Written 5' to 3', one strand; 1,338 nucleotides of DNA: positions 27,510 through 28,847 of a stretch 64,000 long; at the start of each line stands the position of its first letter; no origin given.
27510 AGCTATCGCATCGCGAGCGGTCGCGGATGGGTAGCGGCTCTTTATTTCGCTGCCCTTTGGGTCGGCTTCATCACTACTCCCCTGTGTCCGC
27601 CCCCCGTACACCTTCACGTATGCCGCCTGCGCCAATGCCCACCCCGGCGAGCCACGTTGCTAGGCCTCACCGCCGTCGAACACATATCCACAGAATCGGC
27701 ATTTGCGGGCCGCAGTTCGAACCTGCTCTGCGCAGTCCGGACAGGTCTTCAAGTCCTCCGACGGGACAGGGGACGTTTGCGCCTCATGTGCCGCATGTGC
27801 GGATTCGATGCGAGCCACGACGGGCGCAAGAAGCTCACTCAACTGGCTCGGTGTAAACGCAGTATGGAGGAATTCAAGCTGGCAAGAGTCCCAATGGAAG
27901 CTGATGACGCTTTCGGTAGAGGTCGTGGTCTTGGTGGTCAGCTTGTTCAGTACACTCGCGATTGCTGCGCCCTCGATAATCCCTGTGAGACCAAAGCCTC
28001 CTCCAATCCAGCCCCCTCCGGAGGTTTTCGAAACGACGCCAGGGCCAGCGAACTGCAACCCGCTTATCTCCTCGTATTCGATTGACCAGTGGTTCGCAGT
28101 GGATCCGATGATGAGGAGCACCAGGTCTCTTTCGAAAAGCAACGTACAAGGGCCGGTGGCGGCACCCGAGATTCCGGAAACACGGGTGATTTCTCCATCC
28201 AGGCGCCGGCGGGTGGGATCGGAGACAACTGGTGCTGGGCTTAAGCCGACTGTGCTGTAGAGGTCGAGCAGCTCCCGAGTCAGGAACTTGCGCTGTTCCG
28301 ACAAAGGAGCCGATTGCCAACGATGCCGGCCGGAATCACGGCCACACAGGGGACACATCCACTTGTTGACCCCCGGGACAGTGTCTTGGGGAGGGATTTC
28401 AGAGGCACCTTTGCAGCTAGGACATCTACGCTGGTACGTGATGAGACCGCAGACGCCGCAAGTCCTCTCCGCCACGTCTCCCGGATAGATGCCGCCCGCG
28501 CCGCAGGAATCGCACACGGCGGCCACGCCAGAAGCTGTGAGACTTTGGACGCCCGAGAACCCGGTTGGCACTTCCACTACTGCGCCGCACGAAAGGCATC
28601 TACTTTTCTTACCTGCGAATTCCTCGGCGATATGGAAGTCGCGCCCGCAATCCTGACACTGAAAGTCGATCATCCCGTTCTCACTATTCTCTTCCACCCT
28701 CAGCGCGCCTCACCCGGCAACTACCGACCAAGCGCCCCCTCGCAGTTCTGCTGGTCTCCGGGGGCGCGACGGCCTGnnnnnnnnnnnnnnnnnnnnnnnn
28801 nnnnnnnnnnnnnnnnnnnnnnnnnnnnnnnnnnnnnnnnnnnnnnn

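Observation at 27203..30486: Repressor-linked cassette of a PD-(D/E)xK nuclease, a 42-aa TM peptide, a Zn-ribbon/TM/surface protein, a multi-Zn-ribbon protein and a Pro-rich protein: candidate undescribed prophage defence or exclusion system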

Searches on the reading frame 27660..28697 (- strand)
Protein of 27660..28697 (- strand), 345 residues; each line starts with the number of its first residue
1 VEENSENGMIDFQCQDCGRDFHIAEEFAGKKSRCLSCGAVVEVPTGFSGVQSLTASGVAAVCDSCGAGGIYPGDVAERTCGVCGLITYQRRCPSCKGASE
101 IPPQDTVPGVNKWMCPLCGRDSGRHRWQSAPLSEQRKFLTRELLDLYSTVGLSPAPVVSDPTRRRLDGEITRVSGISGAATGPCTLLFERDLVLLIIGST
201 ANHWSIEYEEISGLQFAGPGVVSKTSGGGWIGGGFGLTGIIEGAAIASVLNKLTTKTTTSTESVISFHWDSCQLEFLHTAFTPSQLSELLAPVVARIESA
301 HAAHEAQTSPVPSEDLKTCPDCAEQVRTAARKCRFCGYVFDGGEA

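Call 3: search_protein_families(library=pfam, proteins=[window:27660-28697:-], max_evalue=0.1)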
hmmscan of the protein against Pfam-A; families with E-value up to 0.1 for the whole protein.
window:27660-28697:- (345 aa): 11 families
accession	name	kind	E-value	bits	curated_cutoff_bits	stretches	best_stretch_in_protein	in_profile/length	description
PF10571.15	UPF0547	-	1e-10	42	29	1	317-341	1-25/26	Uncharacterised protein family UPF0547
PF12773.13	DZR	-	0.0002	21.9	27.3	1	12-44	13-37/45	Double zinc ribbon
PF08271.17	Zn_Ribbon_TF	-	0.0012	18.8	29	1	12-49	1-37/43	TFIIB zinc-binding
PF13248.11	Zn_ribbon_3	-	0.0081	16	27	1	317-340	3-26/26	zinc-ribbon domain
PF23015.2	zf-WIZ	-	0.025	14.3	27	1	330-342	5-17/35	Zinc finger found in WIZ protein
PF23548.1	Zn_ribbon_FGT1_2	-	0.027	14.5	27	1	33-49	4-20/35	FORGETTER1 second zinc ribbon domain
PF09723.15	Zn_ribbon_8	-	0.031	14.7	34.4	1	11-39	5-34/41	Zinc ribbon domain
PF13240.11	Zn_Ribbon_1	-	0.071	13.4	25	1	319-338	2-21/23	zinc-ribbon domain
PF01363.27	FYVE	-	0.074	13.6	27.8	1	311-340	3-34/67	FYVE zinc finger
PF18912.6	DZR_2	-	0.084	13.2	27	1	313-343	18-49/56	Double zinc ribbon domain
PF21349.2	RUBY_RBDX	-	0.092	12.7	26.5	1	332-345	2-15/30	Rubrerythrin, rubredoxin-like domain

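Call 4: search_protein_families(library=padloc, proteins=[window:27660-28697:-], max_evalue=0.1)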
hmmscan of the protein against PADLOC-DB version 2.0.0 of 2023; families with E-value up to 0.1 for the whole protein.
window:27660-28697:- (345 aa): 1 family
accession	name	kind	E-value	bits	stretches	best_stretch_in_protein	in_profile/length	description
PDLC03862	LmuB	-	0.011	12.1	0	302-337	317-351/643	-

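Call 5: search_protein_families(library=phrogs, proteins=[window:27660-28697:-], max_evalue=0.01)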
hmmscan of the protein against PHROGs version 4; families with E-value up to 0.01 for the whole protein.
window:27660-28697:- (345 aa): 3 families
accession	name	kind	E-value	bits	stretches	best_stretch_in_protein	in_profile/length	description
phrog_8436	-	unknown function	3e-05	25.1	1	297-337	46-84/110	-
phrog_8032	-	unknown function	0.00024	22.3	1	312-337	69-94/173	-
phrog_31852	-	unknown function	0.00057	21.3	1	289-338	72-116/121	-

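Call 21: find_homologous_proteins(query=window:27660-28697:-)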
Query window:27660-28697:- (345 aa): 18 proteins with E <= 0.001 among 8000 candidates.
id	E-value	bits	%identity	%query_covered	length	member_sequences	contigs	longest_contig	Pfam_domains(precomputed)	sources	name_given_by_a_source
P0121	2.5e-228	775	100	98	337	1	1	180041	PF10571.16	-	-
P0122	4.9e-94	333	62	68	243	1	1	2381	PF10571.16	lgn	-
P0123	9.2e-85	303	69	54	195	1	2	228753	PF10571.16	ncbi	ncbi:MAG: zinc ribbon domain-containing protein [Thermoleophilia bacterium]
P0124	9.3e-73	263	44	83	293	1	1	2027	PF10571.16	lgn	-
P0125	2.2e-37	147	42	54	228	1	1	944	PF09851.15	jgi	jgi:hypothetical protein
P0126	2.2e-31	127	36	71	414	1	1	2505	PF09851.15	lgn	-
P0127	9.0e-26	109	36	75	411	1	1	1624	PF09851.15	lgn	-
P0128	1.8e-25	108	36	71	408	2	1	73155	PF09851.15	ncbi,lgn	-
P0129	2.3e-18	84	38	46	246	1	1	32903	PF09851.15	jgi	jgi:hypothetical protein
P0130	1.6e-13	68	45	29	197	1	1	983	-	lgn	-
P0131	3.1e-7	48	83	8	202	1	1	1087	PF10571.16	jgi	jgi:hypothetical protein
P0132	3.2e-7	48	75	9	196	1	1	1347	PF17032.11,PF10571.16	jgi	jgi:Uncharacterised protein family UPF0547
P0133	7.5e-7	46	74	12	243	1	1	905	PF10571.16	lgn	-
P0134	1.1e-6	46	76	10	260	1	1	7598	PF10571.16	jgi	jgi:uncharacterized protein UPF0547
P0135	6.2e-6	43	57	10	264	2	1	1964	-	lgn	-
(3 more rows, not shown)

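Call 22: find_encoding_contigs(protein=P0123, flank=7000, max_places=3)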
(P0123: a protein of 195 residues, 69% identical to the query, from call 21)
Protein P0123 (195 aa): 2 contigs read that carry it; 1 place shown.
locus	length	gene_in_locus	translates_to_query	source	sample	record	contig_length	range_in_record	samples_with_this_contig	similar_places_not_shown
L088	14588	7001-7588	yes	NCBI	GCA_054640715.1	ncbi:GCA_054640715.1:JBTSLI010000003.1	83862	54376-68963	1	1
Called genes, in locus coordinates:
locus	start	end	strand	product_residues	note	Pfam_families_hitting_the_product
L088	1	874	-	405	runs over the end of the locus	PF00149:Metallophos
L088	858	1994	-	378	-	-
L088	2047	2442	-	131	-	-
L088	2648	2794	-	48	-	-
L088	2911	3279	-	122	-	-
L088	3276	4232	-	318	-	PF05869:Dam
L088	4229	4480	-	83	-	-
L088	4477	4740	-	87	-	-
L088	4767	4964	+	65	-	-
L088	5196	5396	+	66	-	-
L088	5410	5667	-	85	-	PF13443:HTH_26 (weak), PF01381:HTH_3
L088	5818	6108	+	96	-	-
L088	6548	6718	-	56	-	-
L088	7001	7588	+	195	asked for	PF10571:UPF0547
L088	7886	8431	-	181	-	PF01936:NYN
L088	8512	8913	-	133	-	-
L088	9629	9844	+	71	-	-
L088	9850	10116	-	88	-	-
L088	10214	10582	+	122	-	PF01381:HTH_3 (faint), PF13443:HTH_26 (weak)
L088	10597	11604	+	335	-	-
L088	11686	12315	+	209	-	-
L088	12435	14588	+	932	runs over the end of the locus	PF20464:MmeI_N, PF20465:MmeI_hel, PF20473:MmeI_Mtase, PF20466:MmeI_TRD (weak)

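Call 23: find_encoding_contigs(protein=P0128, flank=7000, max_places=3)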
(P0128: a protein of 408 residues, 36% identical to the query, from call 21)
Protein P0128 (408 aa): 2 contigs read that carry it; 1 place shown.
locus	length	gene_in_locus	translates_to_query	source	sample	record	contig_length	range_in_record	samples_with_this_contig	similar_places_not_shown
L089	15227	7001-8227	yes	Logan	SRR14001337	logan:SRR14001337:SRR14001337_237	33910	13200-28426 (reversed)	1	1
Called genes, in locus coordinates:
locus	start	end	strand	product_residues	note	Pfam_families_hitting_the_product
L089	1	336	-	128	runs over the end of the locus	PF00072:Response_reg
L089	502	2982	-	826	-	PF01326:PPDK_N, PF00391:PEP-utilizers, PF02896:PEP-utilizers_C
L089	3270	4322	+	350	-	PF03320:FBPase_glpX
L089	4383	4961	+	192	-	PF09858:DUF2085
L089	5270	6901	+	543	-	PF13506:Glyco_transf_21, PF00535:Glycos_transf_2, PF13641:Glyco_tranf_2_3, PF13632:Glyco_trans_2_3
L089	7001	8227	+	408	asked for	PF09851:SHOCT (weak)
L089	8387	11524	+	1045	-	PF13620:CarboxypepD_reg, PF13715:CarbopepD_reg_2, PF25183:OMP_b-brl_4, PF00593:TonB_dep_Rec_b-barrel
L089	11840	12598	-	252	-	-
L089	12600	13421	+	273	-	-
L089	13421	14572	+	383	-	PF13439:Glyco_transf_4 (faint)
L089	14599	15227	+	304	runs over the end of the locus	PF00535:Glycos_transf_2, PF10111:Glyco_tranf_2_2, PF13641:Glyco_tranf_2_3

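Call 24: find_encoding_contigs(protein=P0129, flank=7000, max_places=3)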
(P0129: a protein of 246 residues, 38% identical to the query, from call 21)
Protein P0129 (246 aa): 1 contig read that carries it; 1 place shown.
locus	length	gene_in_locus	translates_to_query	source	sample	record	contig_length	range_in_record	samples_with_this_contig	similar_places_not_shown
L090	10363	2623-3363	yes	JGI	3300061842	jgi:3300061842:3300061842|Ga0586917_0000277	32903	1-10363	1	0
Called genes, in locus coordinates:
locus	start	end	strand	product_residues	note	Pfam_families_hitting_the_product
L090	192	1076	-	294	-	PF13489:Methyltransf_23, PF01209:Ubie_methyltran (weak), PF13847:Methyltransf_31 (weak), PF08241:Methyltransf_11, PF08242:Methyltransf_12, PF13649:Methyltransf_25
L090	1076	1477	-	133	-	-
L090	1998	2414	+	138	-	-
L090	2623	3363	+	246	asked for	PF09851:SHOCT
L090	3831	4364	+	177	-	PF07553:Lipoprotein_Ltp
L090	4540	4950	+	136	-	-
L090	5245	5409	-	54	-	-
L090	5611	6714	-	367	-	PF01850:PIN, PF16289:PIN_12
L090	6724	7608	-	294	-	-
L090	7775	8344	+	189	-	-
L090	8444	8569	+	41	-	-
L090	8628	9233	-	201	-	-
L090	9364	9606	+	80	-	-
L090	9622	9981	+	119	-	-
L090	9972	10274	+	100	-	-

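Call 40: search_protein_families(library=ncbifam, proteins=[window:27660-28697:-], max_evalue=0.01)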
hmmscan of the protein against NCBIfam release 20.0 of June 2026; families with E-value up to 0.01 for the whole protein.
window:27660-28697:- (345 aa): 0 families

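Call 54: predict_structure(alignment_id=A2)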
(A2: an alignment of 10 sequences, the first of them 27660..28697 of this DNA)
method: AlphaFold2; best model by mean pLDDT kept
length: 345 residues; sequences in the alignment: 10
mean_pLDDT: 72.5   pTM: 0.59
mean pLDDT of the five models: 72.5, 71.5, 69.9, 66.1, 64.2
residues with pLDDT >= 90: 45; 70-90: 176; 50-70: 66; < 50: 58
segments of 3 or more residues with pLDDT < 50: 1-7, 45-51, 225-237, 250-258, 312-317, 333-339, 341-345
pLDDT, mean of each block of 10 residues (from residue 1): 44 81 69 82 51 66 83 87 86 91 80 90 93 70 78 79 88 76 89 89 89 75 48 43 51 46 80 85 79 86 73 50 56 49 42
secondary structure, 60 per line:
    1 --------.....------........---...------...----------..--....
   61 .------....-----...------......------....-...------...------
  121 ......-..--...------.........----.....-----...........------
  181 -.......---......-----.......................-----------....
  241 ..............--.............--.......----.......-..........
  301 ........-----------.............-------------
elements in order: E9-13 E20-24 E31-33 E40-42 E57-61 E68-71 E77-79 E86-91 E98-101 E112-114 E121-123 H141-149 H154-158 E164-174 E182-188 E192-197 E203-207 E211-225 H237-254 E257-269 E272-278 H283-289 H291-308 H320-332

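Call 56: fold_search(model_id=the predicted structure, library=pdb)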
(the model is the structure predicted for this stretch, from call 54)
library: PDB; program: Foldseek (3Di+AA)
matches with E <= 10: 679; with E <= 0.001: 0
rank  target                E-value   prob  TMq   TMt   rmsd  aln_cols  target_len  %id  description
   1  4tyz_A                6.1e-03  1.00  0.22  0.60   7.6       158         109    9  Crystal structure of the C-terminal domain of an unknown protein from Leishmania infantum (released 2014-08-06)
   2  3tvv_B                1.1e-02  0.89  0.23  0.32  17.2       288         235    8  Structure of the tandem PH domains of Rtt106 (residues 68-315) (released 2012-02-01)
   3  3voq_B                1.9e-02  0.99  0.20  0.50   8.3       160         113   11  Crystal structure of the pleckstrin homology domain of human Sin1, a TORC2 subunit (released 2012-04-11)
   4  3gyp                  2.1e-02  0.72  0.20  0.29  18.2       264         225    9  Rtt106p (released 2009-12-08)
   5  7lc1_B                2.4e-02  0.99  0.22  0.32   5.8       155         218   12  Crystal Structure of KRAS4b (GMPPNP-bound) in complex with the RBD-PH domains of SIN1 (released 2021-08-04)
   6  7lc1_D                3.1e-02  0.97  0.22  0.33  11.1       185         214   11  Crystal Structure of KRAS4b (GMPPNP-bound) in complex with the RBD-PH domains of SIN1 (released 2021-08-04)
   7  1btk_B                3.5e-02  0.93  0.19  0.34  14.2       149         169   13  PH DOMAIN AND BTK MOTIF FROM BRUTON'S TYROSINE KINASE MUTANT R28C (released 1997-09-17)
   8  8fso                  3.9e-02  0.90  0.20  0.19   8.5       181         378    9  Crystal structure of integrin beta-6 tail bound to the FERM-folded talin head domain (released 2024-10-16)
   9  3dcx_C                5.1e-02  0.92  0.19  0.47   7.4       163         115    8  Crystal structure of a duf1696 family protein with a pleckstrin-homology domain (shew_0819) from shewanella loihica pv (released 2008-07-29)
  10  6tvn_A                5.7e-02  0.87  0.19  0.35  11.6       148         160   10  Crystal Structure of 5-bromoindoline-2,3-dione covalently bound to the PH domain of Bruton's tyrosine kinase (released 2020-11-25)
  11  8t0a                  6.3e-02  0.89  0.21  0.20   7.4       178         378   11  Crystal structure of integrin beta-2 tail bound to the FERM-folded talin head domain with a Y270E mutation (released 2024-10-30)
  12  3hqc                  6.3e-02  0.72  0.19  0.37  10.7       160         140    8  Crystal structure of Phosphotyrosine-binding domain from the Human Tensin-like C1 domain-containing phosphatase (TENC1) (released 2009-07-21)
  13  7csr_C                7.0e-02  0.72  0.18  0.15   9.7       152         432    9  Structure of Ephexin4 R676L (released 2021-02-24)
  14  4y94_A                7.9e-02  0.84  0.18  0.34  12.3       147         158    9  Crystal structure of the PH-TH module of Bruton's tyrosine kinase bound to inositol hexakisphosphate (released 2015-03-18)
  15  1btk_A                7.9e-02  0.80  0.18  0.33  13.1       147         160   11  PH DOMAIN AND BTK MOTIF FROM BRUTON'S TYROSINE KINASE MUTANT R28C (released 1997-09-17)
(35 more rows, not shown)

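Call 66: find_related_loci(query=A2, collection=viral_contigs, flank=5000)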
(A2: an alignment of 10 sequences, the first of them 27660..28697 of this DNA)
Query A2 (345 aa) in viral_contigs; peptide patterns used: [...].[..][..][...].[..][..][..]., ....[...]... (x = any residue, [..] = any of these).
224 stretches matched a pattern, but none encodes a relative of the query by tblastn (E <= 1e-3).

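Call 79: search_protein_representatives(alignment_id=A2)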
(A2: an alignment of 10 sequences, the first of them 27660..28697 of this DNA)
Query: 10 sequences, 301 profile positions. Proteins with E-value up to 0.001 (for the whole library): 1407; up to 1e-10: 1088; up to 1e-30: 241. The best 150 are listed.
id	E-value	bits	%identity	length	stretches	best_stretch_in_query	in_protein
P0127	6.2e-113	393.2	-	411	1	10-300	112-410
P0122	5.7e-98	344.0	-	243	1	60-291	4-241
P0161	5.0e-88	311.4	-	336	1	11-299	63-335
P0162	2.7e-85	302.4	-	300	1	6-295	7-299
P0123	5.3e-85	301.5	-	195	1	97-289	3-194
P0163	4.2e-79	282.1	-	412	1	9-296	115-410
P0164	1.4e-77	277.1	-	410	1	7-281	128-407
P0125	4.2e-77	275.5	-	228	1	84-299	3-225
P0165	6.2e-76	271.7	-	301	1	11-296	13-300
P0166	1.6e-75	270.3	-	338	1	2-281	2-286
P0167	1.3e-73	264.1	-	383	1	5-281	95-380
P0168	5.4e-70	252.2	-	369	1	11-295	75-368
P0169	9.3e-70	251.4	-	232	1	4-229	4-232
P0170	2.7e-69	249.9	-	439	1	6-299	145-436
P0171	8.5e-69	248.3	-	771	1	10-244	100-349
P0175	1.5e-67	244.2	-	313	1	9-298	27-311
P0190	9.9e-57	208.6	-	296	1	12-297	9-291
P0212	1.4e-46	175.3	-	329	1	10-298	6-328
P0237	6.3e-42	160.0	-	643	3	101-297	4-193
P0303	5.4e-35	137.3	-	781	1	112-295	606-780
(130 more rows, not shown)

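Call 80: search_protein_families(library=pfam, proteins=[P0161, P0162, P0165, P0166, P0171, P0175, P0190, P0212, P0237, P0303], max_evalue=0.001)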
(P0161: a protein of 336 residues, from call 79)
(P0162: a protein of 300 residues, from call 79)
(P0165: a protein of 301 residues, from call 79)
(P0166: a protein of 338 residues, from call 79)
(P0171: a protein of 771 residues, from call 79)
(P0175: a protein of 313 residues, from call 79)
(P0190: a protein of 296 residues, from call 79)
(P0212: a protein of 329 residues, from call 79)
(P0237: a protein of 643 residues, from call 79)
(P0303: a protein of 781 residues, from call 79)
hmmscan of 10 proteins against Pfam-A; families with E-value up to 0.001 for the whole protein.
P0161 (336 aa): 3 families
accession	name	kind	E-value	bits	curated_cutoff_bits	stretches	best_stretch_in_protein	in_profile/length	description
PF09851.14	SHOCT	-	2.9e-08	33.6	27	1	304-330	1-27/28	Short C-terminal domain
PF12773.13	DZR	-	2.3e-07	31.3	27.3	1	3-75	1-35/45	Double zinc ribbon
PF13240.11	Zn_Ribbon_1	-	0.0009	19.4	25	1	2-23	1-22/23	zinc-ribbon domain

P0162 (300 aa): 1 family
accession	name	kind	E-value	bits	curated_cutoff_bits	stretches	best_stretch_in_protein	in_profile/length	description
PF09851.14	SHOCT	-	1.4e-08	34.7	27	1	272-299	1-28/28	Short C-terminal domain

P0165 (301 aa): 1 family
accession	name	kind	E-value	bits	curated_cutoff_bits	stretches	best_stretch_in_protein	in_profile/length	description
PF09851.14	SHOCT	-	1.7e-07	31.2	27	1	273-299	2-28/28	Short C-terminal domain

P0166 (338 aa): 3 families
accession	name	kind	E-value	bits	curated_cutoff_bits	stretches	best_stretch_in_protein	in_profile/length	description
PF13248.11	Zn_ribbon_3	-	5.2e-05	23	27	1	264-289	1-26/26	zinc-ribbon domain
PF10571.15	UPF0547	-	0.00011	22.7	29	1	266-286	1-21/26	Uncharacterised protein family UPF0547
PF12773.13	DZR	-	0.00028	21.4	27.3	1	268-313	1-34/45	Double zinc ribbon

P0171 (771 aa): 3 families
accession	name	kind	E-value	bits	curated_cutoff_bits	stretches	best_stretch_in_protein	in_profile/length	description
PF13240.11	Zn_Ribbon_1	-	1.2e-06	28.5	25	1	27-49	1-23/23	zinc-ribbon domain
PF12773.13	DZR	-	0.00021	21.8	27.3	0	28-64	1-24/45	Double zinc ribbon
PF13248.11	Zn_ribbon_3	-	0.00078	19.3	27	1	25-49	2-26/26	zinc-ribbon domain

P0175 (313 aa): 2 families
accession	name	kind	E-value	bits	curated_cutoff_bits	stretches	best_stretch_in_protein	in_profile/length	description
PF09851.14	SHOCT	-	0.00017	21.7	27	1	283-308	3-28/28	Short C-terminal domain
PF21344.3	Zn_ribbon_LysW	-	0.00081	19.4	27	0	62-89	2-30/46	Alpha-aminoadipate carrier protein LysW-like, globular domain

P0190 (296 aa): 1 family
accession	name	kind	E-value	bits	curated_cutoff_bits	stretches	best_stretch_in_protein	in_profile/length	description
PF09851.14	SHOCT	-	2.3e-06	27.6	27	1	263-289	2-28/28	Short C-terminal domain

P0212 (329 aa): 2 families
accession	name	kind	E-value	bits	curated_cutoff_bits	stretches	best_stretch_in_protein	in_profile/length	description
PF09851.14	SHOCT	-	8.4e-07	29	27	1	299-325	2-28/28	Short C-terminal domain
PF22191.2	IBR_1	-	0.00087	19.6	27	1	8-46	3-37/47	IBR domain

P0237 (643 aa): 1 family
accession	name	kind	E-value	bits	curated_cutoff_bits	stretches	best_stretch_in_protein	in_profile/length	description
PF09851.14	SHOCT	-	4.4e-07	29.9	27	1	166-191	3-28/28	Short C-terminal domain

P0303 (781 aa): 1 family
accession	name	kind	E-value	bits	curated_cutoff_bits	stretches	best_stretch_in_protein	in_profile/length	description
PF09851.14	SHOCT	-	5.8e-07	29.5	27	1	753-779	1-27/28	Short C-terminal domain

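Call 92: find_related_loci(query=window:27660-28697:-, collection=metagenome_contigs, flank=7000)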
Query window:27660-28697:- (345 aa) in metagenome_contigs; peptide patterns used: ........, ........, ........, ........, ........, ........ (x = any residue, [..] = any of these).
328 stretches matched a pattern; 144 encode a relative of the query (tblastn E <= 1e-3); the best 80 are kept; 80 distinct loci.
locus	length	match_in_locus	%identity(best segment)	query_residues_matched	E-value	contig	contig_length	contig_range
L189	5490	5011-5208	51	279-341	5e-12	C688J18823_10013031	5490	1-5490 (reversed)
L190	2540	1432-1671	39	241-343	7e-12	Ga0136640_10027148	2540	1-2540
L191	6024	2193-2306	66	308-345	4e-11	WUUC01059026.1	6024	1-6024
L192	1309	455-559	68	304-341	3e-11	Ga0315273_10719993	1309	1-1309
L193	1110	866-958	74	310-340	4e-11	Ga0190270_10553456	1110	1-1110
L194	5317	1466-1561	69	310-341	1e-10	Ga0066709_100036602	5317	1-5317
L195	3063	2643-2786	56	303-345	1e-10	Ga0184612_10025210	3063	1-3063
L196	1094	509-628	63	298-340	9e-11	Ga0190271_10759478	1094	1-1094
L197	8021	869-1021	51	300-345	3e-10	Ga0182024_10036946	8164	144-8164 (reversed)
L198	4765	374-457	75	315-342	4e-10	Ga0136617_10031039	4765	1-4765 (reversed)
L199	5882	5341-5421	85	315-341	4e-10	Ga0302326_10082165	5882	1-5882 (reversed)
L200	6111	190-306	56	303-341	4e-10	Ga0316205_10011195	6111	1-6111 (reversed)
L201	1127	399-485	76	314-342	3e-10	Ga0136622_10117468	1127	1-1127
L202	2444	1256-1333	81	315-340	6e-10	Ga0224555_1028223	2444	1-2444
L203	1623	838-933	69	310-341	9e-10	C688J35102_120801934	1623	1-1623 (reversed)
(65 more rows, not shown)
